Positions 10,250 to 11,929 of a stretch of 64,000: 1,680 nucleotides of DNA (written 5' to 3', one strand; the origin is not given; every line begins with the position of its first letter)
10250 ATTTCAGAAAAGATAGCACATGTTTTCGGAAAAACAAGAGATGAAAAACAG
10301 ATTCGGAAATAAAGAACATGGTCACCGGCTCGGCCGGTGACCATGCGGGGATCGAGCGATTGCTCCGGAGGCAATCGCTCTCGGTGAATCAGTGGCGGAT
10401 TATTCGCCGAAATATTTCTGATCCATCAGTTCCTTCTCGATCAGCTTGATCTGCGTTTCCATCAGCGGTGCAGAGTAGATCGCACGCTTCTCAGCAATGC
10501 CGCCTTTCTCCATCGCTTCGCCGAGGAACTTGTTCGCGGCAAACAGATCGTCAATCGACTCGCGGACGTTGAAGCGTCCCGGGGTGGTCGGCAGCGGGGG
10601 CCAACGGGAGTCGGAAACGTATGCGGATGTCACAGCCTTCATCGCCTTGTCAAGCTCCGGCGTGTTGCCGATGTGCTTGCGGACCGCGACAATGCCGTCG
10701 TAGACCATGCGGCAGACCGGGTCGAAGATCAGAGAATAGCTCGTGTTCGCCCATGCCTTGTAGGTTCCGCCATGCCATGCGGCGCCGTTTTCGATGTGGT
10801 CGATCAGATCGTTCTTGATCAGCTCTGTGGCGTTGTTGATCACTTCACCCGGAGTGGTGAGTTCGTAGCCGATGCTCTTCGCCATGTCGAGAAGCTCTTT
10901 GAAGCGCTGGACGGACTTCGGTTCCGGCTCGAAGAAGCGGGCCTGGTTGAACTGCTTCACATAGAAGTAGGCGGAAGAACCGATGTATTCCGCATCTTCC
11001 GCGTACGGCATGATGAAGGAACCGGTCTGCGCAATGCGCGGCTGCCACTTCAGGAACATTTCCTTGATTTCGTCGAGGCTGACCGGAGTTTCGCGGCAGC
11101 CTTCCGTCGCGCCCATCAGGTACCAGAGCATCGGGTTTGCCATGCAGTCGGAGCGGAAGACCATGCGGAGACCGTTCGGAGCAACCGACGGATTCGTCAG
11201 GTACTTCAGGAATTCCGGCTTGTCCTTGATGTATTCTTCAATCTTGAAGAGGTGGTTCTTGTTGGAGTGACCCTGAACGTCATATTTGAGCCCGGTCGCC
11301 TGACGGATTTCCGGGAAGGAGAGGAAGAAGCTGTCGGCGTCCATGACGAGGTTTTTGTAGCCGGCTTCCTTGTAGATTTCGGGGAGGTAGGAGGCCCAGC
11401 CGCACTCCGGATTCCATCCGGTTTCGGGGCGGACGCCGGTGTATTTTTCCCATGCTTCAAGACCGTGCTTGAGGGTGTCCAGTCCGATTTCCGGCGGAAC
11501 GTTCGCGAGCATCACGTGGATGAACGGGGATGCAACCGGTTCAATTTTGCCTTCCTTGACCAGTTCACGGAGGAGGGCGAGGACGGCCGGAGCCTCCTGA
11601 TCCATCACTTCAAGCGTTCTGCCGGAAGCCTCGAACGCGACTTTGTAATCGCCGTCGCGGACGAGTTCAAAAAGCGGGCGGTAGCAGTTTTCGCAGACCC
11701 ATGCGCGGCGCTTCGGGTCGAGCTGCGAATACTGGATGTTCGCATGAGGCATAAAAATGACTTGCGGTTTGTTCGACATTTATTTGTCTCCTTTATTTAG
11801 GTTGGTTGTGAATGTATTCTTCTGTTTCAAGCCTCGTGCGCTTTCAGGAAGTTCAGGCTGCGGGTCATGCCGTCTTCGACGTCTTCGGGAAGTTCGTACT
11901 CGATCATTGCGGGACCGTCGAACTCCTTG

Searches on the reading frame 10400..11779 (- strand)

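Call 29: search_protein_families(library=pfam, proteins=[window:10400-11779:-], max_evalue=0.001)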
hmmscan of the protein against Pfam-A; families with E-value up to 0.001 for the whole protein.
window:10400-11779:- (459 aa): 2 families
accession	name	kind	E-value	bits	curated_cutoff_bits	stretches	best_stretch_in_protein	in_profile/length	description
PF03065.20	Glyco_hydro_57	-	8.6e-17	61.8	21.2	1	21-154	44-179/291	Glycosyl hydrolase family 57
PF01074.27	Glyco_hydro_38N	-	1.3e-06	28.5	25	1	55-146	51-143/270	Glycosyl hydrolases family 38 N-terminal domain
